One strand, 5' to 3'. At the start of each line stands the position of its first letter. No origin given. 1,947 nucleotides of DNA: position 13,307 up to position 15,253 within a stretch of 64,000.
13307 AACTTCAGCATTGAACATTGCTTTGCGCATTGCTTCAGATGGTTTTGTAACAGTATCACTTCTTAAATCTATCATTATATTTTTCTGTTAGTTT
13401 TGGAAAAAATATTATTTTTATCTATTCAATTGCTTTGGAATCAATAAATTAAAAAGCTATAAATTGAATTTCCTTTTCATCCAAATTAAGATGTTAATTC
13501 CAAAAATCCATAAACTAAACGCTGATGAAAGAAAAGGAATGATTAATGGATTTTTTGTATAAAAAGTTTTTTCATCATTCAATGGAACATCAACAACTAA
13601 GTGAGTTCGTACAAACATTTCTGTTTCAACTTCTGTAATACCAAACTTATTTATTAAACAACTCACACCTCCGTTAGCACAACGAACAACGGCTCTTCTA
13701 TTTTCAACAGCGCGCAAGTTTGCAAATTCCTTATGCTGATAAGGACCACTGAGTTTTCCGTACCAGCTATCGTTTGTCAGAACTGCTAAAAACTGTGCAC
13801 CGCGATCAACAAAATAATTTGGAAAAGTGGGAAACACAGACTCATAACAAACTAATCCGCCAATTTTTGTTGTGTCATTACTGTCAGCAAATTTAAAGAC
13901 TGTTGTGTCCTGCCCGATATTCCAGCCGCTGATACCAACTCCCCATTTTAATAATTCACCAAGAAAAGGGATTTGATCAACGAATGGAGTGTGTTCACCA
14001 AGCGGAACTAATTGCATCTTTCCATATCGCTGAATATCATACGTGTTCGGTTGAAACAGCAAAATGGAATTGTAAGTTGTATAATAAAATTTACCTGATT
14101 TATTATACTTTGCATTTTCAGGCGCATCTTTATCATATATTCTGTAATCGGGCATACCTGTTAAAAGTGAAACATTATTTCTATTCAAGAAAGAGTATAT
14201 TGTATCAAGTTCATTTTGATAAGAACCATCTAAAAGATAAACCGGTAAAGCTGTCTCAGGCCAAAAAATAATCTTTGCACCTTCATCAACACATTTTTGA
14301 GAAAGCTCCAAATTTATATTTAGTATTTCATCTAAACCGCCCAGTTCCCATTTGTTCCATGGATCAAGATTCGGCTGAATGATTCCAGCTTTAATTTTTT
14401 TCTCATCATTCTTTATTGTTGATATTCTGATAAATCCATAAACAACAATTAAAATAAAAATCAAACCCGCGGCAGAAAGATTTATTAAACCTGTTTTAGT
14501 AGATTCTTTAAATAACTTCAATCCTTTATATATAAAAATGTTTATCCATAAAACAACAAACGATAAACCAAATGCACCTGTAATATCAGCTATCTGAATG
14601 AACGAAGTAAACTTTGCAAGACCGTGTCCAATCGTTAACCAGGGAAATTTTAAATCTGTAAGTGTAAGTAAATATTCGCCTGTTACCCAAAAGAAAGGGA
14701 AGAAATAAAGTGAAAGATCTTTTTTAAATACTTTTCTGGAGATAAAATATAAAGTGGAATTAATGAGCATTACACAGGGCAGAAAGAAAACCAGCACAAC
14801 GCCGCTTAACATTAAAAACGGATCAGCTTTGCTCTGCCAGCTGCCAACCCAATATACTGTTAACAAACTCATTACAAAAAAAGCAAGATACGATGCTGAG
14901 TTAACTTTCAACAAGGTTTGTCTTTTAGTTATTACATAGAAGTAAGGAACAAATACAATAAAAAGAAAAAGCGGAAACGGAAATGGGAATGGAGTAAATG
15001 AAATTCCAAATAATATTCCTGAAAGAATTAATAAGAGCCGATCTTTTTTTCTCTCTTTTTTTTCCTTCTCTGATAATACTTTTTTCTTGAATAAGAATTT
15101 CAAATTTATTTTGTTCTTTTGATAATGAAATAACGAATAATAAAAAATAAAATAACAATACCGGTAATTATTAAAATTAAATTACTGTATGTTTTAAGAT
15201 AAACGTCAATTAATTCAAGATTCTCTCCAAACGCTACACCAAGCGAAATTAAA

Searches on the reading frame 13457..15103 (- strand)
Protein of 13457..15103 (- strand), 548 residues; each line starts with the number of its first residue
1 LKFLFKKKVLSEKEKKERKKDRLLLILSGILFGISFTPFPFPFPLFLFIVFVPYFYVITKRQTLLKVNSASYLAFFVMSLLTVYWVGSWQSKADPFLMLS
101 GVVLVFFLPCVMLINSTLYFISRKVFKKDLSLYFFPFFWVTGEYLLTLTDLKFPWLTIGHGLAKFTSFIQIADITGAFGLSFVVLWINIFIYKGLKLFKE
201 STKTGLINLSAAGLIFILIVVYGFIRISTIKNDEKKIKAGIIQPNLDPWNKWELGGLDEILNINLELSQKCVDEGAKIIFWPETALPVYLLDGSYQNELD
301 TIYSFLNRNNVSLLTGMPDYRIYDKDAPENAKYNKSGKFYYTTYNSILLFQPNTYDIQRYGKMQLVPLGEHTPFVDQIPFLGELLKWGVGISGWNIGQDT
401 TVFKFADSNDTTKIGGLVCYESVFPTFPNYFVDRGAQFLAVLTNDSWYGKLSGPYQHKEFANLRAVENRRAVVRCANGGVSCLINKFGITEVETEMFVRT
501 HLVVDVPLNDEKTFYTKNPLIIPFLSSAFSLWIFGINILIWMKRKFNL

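Call 35: search_protein_families(library=pfam, proteins=[window:13457-15103:-], max_evalue=0.00001)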
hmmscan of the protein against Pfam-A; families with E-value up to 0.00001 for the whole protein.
window:13457-15103:- (548 aa): 2 families
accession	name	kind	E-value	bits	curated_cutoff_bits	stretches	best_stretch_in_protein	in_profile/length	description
PF00795.27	CN_hydrolase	-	1.6e-24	87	23.2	1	258-510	15-250/256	Carbon-nitrogen hydrolase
PF20154.4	LNT_N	-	4.5e-22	79.4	27.1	1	28-189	1-158/159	Apolipoprotein N-acyltransferase N-terminal domain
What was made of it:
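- Tried and rejected: The 548-aa ORF at 13457-15103 is Lnt, not a glutamine-dependent NadE (call 35).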
